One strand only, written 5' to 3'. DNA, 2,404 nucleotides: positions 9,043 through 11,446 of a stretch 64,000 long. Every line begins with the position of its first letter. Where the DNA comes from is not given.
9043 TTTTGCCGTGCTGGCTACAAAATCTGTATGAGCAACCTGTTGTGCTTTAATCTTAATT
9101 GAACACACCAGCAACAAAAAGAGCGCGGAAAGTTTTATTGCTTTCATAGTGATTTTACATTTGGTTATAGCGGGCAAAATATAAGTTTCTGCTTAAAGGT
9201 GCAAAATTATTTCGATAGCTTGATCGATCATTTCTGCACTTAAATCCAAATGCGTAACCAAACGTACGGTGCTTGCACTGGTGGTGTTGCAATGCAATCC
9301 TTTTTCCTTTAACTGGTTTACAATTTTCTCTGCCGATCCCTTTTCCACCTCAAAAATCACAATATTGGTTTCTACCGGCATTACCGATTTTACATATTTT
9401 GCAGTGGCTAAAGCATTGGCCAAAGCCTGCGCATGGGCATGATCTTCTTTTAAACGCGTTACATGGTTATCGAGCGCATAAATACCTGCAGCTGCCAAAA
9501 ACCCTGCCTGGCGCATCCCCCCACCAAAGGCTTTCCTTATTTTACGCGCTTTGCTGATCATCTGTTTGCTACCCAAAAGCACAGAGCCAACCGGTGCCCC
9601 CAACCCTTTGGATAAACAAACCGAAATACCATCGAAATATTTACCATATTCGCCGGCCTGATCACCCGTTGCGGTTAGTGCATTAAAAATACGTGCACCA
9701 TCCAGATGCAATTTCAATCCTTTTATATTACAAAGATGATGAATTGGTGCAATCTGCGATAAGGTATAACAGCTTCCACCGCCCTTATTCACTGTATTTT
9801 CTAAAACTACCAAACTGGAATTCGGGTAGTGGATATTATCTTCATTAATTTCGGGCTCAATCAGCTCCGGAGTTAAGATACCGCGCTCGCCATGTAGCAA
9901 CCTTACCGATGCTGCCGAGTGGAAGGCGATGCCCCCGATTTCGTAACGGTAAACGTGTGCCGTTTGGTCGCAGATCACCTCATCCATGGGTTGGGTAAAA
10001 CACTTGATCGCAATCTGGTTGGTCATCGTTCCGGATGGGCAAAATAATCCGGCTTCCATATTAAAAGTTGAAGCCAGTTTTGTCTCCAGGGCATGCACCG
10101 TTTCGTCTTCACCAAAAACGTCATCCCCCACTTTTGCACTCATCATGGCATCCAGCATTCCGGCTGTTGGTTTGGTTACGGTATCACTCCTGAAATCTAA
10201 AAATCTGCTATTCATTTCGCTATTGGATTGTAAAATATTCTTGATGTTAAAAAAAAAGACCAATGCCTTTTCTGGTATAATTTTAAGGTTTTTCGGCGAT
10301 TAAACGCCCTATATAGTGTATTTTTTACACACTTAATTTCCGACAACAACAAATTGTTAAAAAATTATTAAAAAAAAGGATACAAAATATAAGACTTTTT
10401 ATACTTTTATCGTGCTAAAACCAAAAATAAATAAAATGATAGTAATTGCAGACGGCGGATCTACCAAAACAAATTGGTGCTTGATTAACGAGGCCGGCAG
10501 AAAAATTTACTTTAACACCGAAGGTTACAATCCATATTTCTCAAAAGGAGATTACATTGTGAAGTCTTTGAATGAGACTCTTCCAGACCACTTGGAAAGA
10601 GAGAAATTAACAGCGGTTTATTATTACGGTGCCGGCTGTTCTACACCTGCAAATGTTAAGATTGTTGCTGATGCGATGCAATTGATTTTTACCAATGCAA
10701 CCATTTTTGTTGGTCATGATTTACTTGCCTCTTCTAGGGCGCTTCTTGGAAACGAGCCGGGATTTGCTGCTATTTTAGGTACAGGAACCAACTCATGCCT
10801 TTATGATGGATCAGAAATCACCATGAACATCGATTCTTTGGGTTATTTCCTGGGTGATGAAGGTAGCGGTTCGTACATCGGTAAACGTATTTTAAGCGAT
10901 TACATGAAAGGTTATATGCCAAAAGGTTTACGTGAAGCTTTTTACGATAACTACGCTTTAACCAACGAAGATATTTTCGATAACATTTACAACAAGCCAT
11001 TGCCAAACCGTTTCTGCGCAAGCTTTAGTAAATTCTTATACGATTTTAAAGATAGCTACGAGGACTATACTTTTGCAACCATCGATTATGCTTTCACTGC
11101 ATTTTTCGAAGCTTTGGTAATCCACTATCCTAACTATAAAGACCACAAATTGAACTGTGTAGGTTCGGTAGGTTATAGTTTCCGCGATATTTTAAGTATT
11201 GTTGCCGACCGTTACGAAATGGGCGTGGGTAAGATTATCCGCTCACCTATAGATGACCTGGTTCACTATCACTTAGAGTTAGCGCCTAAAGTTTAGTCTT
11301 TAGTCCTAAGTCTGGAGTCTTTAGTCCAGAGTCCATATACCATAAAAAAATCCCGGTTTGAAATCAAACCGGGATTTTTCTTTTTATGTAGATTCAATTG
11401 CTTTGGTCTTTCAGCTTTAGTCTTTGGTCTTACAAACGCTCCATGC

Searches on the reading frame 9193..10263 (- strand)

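Call 12: search_protein_families(library=pfam, proteins=[window:9193-10263:-], max_evalue=0.00001)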
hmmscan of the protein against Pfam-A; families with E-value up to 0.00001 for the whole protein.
window:9193-10263:- (356 aa): 2 families
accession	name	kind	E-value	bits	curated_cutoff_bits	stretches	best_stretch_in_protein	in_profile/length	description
PF01212.27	Beta_elim_lyase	-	6.1e-97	324.9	27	1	23-307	1-286/288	Beta-eliminating lyase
PF00202.27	Aminotran_3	-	9.9e-06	24.9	30.5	0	279-354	324-400/403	Aminotransferase class-III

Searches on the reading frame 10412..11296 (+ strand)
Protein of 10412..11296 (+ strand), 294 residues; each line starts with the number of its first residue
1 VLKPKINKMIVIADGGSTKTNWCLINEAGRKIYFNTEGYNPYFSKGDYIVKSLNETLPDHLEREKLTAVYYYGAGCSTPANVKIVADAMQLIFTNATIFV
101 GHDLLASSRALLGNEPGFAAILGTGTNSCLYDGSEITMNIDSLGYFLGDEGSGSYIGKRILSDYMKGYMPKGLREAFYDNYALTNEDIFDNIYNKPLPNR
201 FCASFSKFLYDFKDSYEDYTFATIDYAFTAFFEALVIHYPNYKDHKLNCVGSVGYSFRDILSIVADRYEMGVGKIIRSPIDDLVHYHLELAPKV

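Call 12: search_protein_families(library=pfam, proteins=[window:10412-11296:+], max_evalue=0.00001)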
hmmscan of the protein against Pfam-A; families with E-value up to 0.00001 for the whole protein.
window:10412-11296:+ (294 aa): 1 family
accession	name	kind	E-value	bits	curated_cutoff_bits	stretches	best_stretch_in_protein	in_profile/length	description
PF01869.26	BcrAD_BadFG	-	9.8e-06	25.7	31.5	0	14-206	4-181/271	BadF/BadG/BcrA/BcrD ATPase family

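Call 46: search_protein_families(library=ncbifam, proteins=[window:10412-11296:+], max_evalue=0.00001)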
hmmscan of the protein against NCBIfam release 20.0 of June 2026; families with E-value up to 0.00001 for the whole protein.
window:10412-11296:+ (294 aa): 0 families

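Call 48: search_solved_structures(query=window:10412-11296:+, max_evalue=0.01)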
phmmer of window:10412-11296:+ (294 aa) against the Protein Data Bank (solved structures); distinct sequences matched with E-value up to 0.01: 8.
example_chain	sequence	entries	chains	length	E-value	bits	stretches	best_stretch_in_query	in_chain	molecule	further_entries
1zbs_A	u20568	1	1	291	2e-64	221.2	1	9-287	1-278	hypothetical protein PG1100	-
1zxo_A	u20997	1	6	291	4.2e-63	216.8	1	9-291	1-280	conserved hypothetical protein Q8A1P1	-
8oqk_A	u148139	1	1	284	1.6e-57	198.5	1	10-288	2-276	N-acetylglucosamine kinase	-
8ow7_A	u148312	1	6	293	2.4e-57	197.9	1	11-288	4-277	N-acetylglucosamine kinase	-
8oqw_A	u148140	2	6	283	1.1e-54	189.2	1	9-291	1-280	ATPase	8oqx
8ow9_B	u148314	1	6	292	2.7e-54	187.9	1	10-291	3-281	Putative novel MurNAc kinase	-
2e2n_A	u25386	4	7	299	0.00014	24.7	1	13-166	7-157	HEXOKINASE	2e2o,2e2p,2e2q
8zo3_A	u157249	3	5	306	0.0014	21.4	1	13-207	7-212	N-acetylmuramic acid/N-acetylglucosamine kinase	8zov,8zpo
